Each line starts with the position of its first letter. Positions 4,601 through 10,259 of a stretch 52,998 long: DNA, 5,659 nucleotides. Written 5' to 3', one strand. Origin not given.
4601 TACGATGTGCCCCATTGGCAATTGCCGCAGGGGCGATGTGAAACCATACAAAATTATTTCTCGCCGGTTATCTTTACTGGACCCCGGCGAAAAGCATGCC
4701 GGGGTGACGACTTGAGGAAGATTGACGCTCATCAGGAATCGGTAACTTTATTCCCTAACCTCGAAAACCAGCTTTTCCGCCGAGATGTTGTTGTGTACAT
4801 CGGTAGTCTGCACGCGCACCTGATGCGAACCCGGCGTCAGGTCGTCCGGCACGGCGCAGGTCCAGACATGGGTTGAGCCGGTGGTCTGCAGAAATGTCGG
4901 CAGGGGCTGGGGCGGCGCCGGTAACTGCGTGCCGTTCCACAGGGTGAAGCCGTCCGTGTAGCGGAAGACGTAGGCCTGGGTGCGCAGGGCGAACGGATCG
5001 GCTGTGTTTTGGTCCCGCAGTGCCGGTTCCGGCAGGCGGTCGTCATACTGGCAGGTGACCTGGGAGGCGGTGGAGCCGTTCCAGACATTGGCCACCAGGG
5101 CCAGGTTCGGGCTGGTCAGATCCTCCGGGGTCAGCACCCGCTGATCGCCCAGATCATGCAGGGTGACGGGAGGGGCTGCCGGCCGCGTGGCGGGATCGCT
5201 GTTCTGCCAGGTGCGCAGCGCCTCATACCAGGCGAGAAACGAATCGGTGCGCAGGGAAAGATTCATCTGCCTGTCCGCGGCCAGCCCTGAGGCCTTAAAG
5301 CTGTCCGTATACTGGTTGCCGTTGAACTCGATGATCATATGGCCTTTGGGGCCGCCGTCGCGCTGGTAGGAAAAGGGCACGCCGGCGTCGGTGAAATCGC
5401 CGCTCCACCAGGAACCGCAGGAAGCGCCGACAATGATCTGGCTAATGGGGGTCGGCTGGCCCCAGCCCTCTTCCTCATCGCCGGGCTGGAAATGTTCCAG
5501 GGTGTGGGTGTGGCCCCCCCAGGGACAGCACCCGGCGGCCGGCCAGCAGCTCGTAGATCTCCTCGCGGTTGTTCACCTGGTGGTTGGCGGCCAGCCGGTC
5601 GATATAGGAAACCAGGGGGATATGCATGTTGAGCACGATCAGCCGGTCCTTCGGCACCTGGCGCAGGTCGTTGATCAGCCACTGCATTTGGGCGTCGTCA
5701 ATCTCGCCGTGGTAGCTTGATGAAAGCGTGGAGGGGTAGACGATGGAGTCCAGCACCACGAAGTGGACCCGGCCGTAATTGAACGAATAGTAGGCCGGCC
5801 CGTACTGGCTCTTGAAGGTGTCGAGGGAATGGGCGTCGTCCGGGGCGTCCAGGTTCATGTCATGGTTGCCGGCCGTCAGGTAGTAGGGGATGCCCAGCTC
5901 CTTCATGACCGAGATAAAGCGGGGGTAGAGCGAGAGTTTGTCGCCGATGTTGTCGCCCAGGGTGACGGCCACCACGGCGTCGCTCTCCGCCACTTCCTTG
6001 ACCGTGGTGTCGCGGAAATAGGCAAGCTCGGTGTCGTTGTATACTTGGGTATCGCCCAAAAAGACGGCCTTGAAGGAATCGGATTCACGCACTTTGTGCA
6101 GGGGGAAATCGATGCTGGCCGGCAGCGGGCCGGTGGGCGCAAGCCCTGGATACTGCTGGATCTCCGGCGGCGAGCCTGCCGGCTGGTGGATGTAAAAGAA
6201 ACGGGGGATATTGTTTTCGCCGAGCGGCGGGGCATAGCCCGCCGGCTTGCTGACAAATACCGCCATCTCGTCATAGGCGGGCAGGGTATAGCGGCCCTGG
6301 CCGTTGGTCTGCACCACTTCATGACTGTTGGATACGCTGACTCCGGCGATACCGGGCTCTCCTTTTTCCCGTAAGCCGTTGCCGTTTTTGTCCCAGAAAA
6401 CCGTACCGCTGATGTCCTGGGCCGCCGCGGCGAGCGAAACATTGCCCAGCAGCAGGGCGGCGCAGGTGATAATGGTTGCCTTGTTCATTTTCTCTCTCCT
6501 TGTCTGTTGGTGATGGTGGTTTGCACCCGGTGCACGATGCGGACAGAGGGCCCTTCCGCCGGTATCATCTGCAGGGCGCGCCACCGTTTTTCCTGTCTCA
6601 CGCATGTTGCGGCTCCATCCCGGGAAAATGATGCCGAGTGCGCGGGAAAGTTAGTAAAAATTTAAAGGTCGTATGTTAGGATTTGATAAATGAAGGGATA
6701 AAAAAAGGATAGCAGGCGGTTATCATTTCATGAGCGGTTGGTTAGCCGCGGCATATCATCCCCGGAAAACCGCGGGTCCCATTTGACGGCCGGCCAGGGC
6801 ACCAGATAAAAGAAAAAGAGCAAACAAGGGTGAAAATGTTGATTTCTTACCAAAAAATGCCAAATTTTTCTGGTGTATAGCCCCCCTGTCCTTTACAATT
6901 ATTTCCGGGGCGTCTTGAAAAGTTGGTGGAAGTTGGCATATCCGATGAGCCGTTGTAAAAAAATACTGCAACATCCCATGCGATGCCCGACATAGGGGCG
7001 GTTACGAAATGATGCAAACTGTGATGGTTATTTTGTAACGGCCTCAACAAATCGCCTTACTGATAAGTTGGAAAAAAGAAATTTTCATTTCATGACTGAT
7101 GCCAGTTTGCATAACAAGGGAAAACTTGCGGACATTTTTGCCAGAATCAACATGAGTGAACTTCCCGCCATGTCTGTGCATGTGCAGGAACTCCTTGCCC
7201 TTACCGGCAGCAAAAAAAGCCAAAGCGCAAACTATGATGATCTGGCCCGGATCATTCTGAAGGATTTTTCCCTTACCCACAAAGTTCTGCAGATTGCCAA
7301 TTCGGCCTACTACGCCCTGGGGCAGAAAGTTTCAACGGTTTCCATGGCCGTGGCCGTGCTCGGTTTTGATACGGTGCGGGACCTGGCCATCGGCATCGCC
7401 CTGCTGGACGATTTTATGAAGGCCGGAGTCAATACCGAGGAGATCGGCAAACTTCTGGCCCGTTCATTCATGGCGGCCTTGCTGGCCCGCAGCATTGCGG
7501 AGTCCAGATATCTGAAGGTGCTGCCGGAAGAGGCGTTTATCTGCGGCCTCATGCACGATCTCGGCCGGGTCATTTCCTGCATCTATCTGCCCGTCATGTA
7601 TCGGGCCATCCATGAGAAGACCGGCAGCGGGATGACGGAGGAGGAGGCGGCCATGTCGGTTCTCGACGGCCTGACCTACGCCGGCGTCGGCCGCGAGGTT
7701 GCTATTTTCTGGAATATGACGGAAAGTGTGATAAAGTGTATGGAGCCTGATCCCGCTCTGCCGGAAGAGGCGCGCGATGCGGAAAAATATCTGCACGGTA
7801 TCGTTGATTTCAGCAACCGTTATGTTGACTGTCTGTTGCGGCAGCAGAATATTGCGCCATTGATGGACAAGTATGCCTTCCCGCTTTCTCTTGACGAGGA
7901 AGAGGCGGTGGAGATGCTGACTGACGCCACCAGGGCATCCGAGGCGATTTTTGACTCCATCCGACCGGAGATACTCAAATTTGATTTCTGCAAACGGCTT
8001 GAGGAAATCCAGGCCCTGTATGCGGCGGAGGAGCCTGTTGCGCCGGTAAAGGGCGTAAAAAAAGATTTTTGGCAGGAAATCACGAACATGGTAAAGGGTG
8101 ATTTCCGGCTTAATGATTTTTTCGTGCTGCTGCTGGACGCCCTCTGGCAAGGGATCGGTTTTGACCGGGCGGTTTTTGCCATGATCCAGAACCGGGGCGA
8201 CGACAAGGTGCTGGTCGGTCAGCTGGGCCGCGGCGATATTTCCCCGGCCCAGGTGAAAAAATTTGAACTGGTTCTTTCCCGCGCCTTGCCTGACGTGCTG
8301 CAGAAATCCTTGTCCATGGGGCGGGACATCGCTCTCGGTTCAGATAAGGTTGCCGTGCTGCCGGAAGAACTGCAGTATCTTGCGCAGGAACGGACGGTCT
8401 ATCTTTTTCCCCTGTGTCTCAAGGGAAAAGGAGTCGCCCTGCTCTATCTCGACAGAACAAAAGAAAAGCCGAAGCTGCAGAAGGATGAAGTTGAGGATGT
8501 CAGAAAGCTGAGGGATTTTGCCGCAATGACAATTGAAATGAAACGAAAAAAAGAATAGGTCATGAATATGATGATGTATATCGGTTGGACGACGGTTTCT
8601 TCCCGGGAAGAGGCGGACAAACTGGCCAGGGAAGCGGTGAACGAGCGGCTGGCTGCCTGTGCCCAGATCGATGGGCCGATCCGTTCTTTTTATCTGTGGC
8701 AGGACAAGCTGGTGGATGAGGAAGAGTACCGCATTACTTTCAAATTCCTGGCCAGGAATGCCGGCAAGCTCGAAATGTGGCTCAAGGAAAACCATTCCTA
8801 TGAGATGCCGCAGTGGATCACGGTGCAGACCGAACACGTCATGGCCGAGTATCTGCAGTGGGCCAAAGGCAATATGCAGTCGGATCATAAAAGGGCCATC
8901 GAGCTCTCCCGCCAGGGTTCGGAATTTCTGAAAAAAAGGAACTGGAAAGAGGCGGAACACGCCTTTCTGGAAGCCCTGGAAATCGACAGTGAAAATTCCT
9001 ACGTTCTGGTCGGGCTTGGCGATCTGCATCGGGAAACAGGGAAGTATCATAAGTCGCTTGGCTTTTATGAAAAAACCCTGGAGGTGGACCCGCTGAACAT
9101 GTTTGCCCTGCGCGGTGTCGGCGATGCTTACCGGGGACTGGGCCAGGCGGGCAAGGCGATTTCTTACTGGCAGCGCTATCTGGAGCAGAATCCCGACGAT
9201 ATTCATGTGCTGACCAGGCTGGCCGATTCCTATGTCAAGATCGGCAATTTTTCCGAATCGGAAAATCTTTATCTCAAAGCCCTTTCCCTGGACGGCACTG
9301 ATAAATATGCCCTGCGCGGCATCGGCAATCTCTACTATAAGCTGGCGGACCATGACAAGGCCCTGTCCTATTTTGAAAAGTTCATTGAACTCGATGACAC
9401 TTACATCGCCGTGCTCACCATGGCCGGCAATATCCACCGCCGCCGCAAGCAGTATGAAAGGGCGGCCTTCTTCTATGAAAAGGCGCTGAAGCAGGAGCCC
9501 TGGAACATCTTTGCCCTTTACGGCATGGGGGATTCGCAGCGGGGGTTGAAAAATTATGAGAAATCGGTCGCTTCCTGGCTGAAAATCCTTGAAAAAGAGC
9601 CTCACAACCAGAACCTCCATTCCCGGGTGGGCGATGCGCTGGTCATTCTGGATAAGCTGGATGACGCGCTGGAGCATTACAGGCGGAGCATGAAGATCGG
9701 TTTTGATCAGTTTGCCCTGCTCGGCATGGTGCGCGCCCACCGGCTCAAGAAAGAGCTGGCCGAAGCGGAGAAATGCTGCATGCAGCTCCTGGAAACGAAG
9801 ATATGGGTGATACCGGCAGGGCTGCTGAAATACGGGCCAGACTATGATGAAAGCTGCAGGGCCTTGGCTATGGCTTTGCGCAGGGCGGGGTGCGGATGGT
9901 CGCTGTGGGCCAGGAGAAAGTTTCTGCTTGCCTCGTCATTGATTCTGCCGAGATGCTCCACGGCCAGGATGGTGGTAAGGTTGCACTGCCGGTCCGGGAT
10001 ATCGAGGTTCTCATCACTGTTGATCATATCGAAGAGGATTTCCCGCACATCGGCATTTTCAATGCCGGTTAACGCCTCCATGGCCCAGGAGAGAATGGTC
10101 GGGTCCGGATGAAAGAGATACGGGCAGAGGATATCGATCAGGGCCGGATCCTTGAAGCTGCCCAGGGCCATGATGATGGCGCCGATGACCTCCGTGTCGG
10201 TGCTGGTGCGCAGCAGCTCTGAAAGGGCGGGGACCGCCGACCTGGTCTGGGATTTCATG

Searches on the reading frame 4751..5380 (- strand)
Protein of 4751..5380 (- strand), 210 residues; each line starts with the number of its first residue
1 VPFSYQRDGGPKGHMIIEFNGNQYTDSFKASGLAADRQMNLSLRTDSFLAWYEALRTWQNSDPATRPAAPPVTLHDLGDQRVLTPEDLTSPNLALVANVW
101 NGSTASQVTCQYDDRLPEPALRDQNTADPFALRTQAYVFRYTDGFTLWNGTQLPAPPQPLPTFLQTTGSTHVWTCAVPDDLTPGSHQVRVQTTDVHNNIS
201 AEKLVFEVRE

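Call 41: search_protein_families(library=pfam, proteins=[window:4751-5380:-], max_evalue=0.001)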
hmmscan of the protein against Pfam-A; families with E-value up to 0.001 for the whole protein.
window:4751-5380:- (210 aa): 1 family
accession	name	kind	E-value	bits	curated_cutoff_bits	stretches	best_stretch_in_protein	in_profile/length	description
PF16370.11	MetallophosC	-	7.5e-20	72.1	29.7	1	4-198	22-166/168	C terminal of Calcineurin-like phosphoesterase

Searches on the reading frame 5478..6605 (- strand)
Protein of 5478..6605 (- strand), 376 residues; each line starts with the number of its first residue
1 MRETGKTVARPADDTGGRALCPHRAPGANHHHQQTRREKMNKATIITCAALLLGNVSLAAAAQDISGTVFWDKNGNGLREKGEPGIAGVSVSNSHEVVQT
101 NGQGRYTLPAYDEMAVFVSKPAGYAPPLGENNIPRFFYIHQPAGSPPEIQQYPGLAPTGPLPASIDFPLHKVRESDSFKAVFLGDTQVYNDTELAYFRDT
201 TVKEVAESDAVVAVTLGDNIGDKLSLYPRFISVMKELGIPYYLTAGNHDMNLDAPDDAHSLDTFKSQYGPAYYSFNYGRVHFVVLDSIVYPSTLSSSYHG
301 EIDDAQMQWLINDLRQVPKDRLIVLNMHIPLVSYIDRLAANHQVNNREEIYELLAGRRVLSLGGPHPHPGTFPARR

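Call 41: search_protein_families(library=pfam, proteins=[window:5478-6605:-], max_evalue=0.001)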
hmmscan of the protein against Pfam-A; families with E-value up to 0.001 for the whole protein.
window:5478-6605:- (376 aa): 3 families
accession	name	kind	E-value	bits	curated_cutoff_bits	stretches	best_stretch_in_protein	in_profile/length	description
PF16371.11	MetallophosN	-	2.7e-13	50.4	35.6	1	82-141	6-66/77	N terminal of Calcineurin-like phosphoesterase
PF00149.33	Metallophos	-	4.3e-07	31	21.5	1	179-343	2-170/191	Calcineurin-like phosphoesterase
PF17210.9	SdrD_B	-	3e-05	24.6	29.7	1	66-124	4-70/112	SdrD B-like domain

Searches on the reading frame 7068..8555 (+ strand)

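Call 41: search_protein_families(library=pfam, proteins=[window:7068-8555:+], max_evalue=0.001)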
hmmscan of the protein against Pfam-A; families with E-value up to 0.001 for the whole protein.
window:7068-8555:+ (496 aa): 1 family
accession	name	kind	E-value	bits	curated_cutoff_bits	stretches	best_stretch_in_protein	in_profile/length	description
PF08668.18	HDOD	-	6.5e-39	133.9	22.9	1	32-225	1-190/196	HDOD domain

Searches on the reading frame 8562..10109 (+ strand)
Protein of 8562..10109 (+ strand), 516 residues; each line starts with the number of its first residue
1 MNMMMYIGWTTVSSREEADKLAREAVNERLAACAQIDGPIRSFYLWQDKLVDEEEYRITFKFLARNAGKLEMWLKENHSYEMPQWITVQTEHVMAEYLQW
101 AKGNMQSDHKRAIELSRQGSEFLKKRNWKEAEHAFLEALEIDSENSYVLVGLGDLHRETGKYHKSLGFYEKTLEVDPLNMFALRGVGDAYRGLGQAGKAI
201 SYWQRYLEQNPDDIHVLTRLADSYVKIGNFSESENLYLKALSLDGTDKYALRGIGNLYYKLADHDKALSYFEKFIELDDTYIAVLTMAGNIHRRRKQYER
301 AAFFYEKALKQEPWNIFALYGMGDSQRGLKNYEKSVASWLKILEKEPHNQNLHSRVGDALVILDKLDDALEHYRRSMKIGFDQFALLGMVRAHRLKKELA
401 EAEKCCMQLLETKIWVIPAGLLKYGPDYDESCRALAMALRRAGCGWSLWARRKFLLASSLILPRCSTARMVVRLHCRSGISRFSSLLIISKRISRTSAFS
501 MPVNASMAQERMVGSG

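Call 41: search_protein_families(library=pfam, proteins=[window:8562-10109:+], max_evalue=0.001)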
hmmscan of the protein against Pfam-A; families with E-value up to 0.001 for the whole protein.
window:8562-10109:+ (516 aa): 25 families
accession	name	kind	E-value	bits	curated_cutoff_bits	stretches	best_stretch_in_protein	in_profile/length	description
PF07719.23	TPR_2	-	1.2e-40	134.6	27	2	250-280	3-33/34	Tetratricopeptide repeat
PF00515.34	TPR_1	-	1.7e-38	129.3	27.8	2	250-280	3-33/34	Tetratricopeptide repeat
PF03091.20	CutA1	-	1.7e-27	95.6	22.4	1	9-102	4-97/99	CutA1 divalent ion tolerance protein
PF13431.12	TPR_17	-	1.3e-26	91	24.4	0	134-165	1-32/34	Tetratricopeptide repeat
PF13181.12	TPR_8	-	2.1e-26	90.2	25.7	1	254-279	7-32/34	Tetratricopeptide repeat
PF13424.12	TPR_12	-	2.9e-25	88.7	30.1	5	216-277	5-74/77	Tetratricopeptide repeat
PF13432.12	TPR_16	-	2.5e-21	76.2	32.7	3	219-279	2-62/65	Tetratricopeptide repeat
PF14559.12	TPR_19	-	3.6e-18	66.1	25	1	193-247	4-58/68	Tetratricopeptide repeat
PF13428.12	TPR_14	-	1.4e-17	62.9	23.5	1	183-222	4-43/44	Tetratricopeptide repeat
PF13414.12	TPR_11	-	7.4e-17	61.2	26.8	0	222-261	2-41/42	TPR repeat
PF13176.12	TPR_7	-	1.7e-16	59.3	27.9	0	217-247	2-34/36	Tetratricopeptide repeat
PF13174.12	TPR_6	-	4.7e-16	58.7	26.3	0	249-276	1-28/33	Tetratricopeptide repeat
PF13374.12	TPR_10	-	4.1e-09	36.6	27.5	0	217-242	5-30/42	Tetratricopeptide repeat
PF12895.13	ANAPC3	-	5e-09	36.8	27.2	0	296-374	3-80/82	Anaphase-promoting complex, cyclosome, subunit 3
PF23914.1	TPR_CcmH_CycH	-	1.5e-08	35.1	42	0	123-213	61-154/158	Cytochrome c-type biogenesis protein H TPR domain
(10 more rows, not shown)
